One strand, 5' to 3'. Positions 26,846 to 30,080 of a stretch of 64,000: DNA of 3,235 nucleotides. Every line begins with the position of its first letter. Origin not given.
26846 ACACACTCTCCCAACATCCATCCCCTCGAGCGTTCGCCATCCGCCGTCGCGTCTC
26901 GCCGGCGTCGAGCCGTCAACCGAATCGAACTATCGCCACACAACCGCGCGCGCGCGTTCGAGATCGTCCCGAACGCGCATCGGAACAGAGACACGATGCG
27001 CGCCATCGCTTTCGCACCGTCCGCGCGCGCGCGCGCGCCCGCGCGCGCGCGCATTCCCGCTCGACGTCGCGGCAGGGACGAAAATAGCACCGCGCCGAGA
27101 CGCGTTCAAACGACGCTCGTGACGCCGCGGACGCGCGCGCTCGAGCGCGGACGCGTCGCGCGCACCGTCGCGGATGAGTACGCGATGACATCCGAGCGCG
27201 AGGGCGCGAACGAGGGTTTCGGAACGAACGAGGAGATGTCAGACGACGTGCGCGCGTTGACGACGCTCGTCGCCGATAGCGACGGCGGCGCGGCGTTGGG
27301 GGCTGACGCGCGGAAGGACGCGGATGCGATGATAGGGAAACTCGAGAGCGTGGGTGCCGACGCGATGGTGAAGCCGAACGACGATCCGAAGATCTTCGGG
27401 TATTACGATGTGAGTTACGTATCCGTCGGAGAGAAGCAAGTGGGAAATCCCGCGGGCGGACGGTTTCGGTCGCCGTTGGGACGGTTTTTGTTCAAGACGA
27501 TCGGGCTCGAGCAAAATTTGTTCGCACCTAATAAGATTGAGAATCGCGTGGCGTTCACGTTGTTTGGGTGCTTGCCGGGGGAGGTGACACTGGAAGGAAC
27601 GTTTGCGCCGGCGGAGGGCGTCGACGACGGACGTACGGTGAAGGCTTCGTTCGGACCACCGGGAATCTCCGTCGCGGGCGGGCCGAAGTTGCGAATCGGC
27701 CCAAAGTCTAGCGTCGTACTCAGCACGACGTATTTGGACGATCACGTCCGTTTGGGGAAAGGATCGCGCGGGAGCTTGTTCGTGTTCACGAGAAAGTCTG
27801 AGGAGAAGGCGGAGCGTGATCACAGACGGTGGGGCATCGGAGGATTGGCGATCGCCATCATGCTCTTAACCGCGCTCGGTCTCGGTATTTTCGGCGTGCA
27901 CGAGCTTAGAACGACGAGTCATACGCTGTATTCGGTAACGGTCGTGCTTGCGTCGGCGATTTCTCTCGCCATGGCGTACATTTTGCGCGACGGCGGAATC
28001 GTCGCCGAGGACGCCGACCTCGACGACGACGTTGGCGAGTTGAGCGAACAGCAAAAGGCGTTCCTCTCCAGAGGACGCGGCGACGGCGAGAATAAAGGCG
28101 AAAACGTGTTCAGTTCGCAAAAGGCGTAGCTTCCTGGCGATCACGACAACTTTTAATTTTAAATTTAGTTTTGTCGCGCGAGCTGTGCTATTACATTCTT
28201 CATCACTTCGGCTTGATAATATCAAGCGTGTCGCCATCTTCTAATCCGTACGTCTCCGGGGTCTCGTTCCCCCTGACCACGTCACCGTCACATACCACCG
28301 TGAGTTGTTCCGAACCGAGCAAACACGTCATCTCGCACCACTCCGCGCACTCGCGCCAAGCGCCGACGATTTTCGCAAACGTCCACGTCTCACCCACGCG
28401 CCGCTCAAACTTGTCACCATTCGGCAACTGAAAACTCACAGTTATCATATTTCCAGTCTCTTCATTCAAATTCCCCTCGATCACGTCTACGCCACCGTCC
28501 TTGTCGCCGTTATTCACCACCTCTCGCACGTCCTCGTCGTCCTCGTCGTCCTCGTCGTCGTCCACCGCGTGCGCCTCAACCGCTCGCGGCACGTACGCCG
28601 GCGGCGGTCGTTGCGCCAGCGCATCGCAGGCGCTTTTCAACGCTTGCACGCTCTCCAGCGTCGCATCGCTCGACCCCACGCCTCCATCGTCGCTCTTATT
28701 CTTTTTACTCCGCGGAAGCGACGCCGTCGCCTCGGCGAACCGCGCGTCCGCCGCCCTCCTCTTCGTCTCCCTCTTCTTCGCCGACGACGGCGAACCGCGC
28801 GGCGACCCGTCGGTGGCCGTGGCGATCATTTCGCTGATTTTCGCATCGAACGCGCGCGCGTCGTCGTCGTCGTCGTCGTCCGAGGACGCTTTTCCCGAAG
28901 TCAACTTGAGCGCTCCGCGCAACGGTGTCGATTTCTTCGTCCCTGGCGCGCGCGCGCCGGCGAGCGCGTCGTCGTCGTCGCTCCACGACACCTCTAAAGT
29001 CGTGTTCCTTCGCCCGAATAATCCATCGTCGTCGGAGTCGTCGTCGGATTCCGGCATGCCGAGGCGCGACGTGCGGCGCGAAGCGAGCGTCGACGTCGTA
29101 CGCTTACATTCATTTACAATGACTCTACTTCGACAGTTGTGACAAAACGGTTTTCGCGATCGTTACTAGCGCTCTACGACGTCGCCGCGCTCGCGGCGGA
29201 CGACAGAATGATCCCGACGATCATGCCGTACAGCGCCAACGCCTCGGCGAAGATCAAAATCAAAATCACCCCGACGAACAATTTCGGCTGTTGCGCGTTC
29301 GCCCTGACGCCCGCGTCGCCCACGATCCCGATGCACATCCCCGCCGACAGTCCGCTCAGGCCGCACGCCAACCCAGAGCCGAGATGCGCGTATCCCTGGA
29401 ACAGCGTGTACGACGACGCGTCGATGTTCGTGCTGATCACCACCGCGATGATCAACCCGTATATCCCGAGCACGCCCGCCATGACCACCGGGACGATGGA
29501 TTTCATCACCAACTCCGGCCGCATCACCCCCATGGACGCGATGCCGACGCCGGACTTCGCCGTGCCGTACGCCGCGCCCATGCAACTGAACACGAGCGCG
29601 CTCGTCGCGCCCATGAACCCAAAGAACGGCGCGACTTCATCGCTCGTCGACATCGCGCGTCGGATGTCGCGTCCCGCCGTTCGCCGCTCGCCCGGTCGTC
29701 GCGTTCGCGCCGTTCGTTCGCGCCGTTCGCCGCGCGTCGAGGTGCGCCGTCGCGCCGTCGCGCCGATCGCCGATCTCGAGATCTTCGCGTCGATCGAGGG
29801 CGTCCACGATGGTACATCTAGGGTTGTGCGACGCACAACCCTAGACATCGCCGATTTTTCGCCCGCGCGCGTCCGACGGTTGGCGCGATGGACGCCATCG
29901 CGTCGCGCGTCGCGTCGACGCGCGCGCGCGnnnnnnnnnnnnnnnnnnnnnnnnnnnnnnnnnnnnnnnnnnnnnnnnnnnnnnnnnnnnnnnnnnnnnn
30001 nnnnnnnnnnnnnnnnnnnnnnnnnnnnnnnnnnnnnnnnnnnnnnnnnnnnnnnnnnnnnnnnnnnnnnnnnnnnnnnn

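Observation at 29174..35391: Head-to-head pairing of V-ATPase proteolipid subunit c with a Rav1/DMXL-like V-ATPase assembly regulator, followed 84 bp downstream by mitochondrial ATP synthase epsilon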

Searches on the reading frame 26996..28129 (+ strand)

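Call 70: search_protein_families(library=pfam, proteins=[window:26996-28129:+], max_evalue=0.01)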
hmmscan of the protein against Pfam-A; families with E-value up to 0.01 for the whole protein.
window:26996-28129:+ (377 aa): 1 family
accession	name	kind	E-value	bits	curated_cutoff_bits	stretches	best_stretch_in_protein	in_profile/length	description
PF04755.18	PAP_fibrillin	-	1e-05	26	22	1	237-264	170-197/198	PAP_fibrillin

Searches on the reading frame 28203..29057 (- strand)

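Call 30: search_protein_families(library=pfam, proteins=[window:28203-29057:-], max_evalue=0.01)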
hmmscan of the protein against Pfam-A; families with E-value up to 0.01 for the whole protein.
window:28203-29057:- (284 aa): 1 family
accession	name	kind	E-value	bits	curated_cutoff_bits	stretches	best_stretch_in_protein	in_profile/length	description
PF11976.14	Rad60-SLD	-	0.00025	21.2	23.8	1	210-281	6-71/72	Ubiquitin-2 like Rad60 SUMO-like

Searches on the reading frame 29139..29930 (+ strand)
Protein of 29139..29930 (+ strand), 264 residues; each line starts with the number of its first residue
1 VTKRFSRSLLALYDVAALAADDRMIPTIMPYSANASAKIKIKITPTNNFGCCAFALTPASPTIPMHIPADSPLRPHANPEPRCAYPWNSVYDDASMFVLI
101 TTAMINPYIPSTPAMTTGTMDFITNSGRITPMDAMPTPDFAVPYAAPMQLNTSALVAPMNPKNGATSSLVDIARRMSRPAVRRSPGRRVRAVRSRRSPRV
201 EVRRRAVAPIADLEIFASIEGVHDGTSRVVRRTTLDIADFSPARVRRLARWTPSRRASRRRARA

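Call 47: search_protein_families(library=pfam, proteins=[window:29139-29930:+], max_evalue=1)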
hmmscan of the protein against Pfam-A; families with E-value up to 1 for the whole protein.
window:29139-29930:+ (264 aa): 1 family
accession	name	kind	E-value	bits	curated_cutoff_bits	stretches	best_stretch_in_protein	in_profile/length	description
PF11923.13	NFACT-C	-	0.18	12.2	25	1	23-46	23-46/104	NFACT protein C-terminal domain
